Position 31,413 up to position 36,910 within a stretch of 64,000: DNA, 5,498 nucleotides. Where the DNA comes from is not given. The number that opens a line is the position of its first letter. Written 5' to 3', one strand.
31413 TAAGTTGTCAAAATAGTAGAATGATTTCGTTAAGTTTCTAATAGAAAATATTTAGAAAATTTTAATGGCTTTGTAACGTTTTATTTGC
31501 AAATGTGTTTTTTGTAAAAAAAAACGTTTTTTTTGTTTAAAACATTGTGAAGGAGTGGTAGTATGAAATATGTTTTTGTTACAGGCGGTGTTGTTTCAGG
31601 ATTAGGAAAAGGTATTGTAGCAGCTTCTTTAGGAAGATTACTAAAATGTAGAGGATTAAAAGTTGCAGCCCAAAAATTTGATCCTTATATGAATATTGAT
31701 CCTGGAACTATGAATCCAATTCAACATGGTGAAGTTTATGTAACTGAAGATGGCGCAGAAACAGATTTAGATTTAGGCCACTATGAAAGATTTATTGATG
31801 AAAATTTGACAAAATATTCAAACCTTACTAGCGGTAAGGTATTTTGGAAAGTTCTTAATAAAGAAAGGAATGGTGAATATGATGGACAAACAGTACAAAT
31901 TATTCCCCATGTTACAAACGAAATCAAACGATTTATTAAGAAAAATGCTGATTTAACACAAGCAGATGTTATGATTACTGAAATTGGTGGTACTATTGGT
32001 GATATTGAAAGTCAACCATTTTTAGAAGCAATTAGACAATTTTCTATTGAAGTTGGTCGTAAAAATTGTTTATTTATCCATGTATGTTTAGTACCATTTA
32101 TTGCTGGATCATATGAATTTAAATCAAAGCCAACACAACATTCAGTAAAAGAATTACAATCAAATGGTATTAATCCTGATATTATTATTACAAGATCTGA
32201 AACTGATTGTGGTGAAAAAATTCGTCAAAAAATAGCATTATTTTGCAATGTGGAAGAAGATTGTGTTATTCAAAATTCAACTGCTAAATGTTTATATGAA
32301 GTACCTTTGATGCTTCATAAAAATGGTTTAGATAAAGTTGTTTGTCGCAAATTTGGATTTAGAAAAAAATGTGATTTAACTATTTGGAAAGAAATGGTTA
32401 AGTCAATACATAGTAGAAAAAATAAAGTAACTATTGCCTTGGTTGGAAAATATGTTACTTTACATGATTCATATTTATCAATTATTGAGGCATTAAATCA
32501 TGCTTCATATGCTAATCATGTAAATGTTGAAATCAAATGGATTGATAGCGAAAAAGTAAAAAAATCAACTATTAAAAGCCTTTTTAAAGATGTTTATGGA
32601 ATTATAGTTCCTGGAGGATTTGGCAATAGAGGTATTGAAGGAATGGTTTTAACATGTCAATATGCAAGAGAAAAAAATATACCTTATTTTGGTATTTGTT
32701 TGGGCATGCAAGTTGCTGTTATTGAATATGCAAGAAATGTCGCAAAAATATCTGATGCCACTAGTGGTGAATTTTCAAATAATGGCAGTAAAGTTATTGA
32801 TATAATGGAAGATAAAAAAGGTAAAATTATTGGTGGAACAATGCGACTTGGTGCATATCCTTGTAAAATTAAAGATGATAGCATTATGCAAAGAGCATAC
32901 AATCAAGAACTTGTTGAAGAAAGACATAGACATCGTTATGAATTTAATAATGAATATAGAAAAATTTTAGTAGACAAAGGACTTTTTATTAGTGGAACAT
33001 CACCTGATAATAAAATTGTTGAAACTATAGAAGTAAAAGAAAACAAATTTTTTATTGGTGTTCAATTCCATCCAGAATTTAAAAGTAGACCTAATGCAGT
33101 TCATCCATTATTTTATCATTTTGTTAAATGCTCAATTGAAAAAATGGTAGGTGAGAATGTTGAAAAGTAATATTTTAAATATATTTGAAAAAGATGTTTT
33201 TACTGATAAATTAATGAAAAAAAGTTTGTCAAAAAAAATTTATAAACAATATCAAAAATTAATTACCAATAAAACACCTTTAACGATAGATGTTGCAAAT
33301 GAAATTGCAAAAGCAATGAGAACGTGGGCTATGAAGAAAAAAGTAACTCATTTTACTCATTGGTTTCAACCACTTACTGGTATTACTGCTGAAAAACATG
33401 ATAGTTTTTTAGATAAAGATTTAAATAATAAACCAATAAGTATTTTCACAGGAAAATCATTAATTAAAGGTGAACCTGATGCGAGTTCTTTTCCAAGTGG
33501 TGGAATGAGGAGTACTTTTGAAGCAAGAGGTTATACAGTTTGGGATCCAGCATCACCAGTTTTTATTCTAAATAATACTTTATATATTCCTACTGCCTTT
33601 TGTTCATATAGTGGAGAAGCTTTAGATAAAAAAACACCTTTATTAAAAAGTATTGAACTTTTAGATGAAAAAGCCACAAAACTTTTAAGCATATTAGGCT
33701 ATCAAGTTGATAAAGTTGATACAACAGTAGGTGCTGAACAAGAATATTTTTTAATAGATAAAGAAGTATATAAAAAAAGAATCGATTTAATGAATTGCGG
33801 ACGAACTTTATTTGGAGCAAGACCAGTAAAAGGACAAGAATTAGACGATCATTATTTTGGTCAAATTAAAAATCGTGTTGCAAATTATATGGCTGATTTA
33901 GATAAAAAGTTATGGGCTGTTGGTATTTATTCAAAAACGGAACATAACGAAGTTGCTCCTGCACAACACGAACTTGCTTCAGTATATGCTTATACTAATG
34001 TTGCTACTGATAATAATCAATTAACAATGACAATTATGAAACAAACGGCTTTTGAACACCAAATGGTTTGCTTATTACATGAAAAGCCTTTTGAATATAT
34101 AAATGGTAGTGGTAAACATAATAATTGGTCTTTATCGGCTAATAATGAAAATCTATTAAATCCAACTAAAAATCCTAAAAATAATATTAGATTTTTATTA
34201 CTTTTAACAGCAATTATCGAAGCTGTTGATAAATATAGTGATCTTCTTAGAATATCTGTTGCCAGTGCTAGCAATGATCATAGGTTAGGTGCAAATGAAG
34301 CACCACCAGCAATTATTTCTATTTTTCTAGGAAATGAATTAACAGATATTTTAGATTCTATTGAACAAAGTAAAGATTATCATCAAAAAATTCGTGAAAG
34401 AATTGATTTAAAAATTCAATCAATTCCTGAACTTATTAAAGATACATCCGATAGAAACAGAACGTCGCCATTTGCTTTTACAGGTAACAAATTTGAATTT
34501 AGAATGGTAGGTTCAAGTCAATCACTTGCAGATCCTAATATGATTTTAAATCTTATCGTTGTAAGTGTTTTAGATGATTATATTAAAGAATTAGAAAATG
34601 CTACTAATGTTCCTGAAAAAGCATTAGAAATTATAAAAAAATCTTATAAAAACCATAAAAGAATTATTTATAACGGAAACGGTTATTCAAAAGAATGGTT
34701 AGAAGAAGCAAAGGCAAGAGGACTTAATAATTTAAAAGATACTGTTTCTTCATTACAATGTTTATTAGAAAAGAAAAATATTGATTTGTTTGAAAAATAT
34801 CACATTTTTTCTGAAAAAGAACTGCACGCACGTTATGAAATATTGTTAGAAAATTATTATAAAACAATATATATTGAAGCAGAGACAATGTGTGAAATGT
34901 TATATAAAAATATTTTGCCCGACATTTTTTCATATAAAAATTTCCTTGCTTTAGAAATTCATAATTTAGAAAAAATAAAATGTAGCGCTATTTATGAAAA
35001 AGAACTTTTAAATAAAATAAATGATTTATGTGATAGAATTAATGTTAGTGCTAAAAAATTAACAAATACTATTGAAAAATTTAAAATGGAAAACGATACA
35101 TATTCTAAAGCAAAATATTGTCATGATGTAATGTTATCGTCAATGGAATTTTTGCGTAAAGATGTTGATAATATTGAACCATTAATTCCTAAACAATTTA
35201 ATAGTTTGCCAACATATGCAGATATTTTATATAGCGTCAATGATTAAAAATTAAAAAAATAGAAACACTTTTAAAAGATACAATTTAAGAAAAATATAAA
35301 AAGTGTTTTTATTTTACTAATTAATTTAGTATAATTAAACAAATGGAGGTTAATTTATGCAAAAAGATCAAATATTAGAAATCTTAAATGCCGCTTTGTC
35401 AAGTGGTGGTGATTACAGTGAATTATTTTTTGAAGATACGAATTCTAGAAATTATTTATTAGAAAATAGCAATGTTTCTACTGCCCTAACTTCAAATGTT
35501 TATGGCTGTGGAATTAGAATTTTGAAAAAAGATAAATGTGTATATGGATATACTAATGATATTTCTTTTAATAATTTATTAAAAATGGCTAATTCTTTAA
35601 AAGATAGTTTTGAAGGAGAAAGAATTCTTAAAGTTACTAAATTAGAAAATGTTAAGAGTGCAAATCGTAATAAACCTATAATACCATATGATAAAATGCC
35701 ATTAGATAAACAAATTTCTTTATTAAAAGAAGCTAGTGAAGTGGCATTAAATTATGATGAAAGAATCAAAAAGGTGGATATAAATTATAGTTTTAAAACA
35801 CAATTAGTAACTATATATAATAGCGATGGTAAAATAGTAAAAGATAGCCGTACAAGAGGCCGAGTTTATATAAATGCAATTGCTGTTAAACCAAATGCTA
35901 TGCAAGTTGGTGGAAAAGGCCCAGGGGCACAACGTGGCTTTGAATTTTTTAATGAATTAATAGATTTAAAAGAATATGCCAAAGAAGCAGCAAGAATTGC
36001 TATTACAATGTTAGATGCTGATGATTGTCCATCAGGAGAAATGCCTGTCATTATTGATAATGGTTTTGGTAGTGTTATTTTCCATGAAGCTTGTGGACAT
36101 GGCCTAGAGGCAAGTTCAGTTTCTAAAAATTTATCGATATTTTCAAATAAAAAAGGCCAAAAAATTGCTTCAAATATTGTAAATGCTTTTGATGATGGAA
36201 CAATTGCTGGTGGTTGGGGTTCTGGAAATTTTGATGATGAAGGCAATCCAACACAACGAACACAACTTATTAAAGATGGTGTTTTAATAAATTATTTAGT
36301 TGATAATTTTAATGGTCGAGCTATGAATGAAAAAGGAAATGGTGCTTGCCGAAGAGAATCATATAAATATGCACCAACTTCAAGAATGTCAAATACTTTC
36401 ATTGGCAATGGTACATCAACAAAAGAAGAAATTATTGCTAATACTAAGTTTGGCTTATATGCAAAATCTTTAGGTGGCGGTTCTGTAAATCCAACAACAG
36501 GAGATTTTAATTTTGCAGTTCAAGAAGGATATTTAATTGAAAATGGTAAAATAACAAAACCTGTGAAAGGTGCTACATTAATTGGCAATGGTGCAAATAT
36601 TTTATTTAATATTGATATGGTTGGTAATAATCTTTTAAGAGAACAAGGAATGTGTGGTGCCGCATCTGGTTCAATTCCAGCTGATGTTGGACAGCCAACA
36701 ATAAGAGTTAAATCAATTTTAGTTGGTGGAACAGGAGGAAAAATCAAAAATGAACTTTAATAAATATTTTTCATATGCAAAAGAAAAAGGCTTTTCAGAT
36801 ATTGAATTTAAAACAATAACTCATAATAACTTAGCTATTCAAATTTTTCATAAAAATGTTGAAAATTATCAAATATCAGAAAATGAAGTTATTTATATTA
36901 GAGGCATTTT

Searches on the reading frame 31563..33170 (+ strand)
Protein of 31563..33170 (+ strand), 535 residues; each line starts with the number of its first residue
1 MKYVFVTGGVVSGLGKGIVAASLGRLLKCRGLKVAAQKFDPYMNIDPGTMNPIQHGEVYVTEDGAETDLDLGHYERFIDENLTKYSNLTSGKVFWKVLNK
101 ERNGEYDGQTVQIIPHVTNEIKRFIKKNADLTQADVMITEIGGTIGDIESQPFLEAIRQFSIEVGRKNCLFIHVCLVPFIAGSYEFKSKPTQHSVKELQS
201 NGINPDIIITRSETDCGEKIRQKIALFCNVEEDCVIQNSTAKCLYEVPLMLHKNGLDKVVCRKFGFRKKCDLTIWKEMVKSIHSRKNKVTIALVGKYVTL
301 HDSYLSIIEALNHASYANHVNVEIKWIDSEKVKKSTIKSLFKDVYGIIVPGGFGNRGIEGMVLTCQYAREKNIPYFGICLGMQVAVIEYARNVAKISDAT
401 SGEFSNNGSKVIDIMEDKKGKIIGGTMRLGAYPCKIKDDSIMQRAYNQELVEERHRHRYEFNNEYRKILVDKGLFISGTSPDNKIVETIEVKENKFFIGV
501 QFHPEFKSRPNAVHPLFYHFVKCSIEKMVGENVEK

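Call 10: search_protein_families(library=pfam, proteins=[window:31563-33170:+], max_evalue=0.001)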
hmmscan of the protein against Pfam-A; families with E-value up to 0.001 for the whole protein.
window:31563-33170:+ (535 aa): 4 families
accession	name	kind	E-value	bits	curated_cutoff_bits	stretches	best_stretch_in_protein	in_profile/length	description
PF06418.20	CTP_synth_N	-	4.1e-125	416.9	26.1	1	2-265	1-264/265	CTP synthase N-terminus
PF00117.34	GATase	-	6.4e-42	143.8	22.8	1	300-522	2-189/190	Glutamine amidotransferase class-I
PF07722.19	Peptidase_C26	-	6.3e-11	42.9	20.5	1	366-505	99-219/219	Peptidase C26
PF01656.29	CbiA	-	3.4e-05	24.2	25.4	1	12-114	8-96/125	CobQ/CobB/MinD/ParA nucleotide binding domain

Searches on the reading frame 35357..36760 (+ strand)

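Call 3: search_protein_families(library=pfam, proteins=[window:35357-36760:+], max_evalue=1)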
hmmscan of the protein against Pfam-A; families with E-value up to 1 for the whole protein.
window:35357-36760:+ (467 aa): 4 families
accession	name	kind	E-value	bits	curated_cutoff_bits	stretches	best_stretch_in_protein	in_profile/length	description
PF19289.4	PmbA_TldD_3rd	-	2.9e-67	226.5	22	1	226-458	1-220/220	PmbA/TldA metallopeptidase C-terminal domain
PF19290.4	PmbA_TldD_2nd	-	1.7e-21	77.1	20.9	1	110-219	2-109/109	PmbA/TldA metallopeptidase central domain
PF01523.21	PmbA_TldD_1st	-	3.8e-11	43.4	20.9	1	22-80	2-60/65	PmbA/TldA metallopeptidase domain 1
PF16370.11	MetallophosC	-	0.11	13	29.7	1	281-362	5-80/168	C terminal of Calcineurin-like phosphoesterase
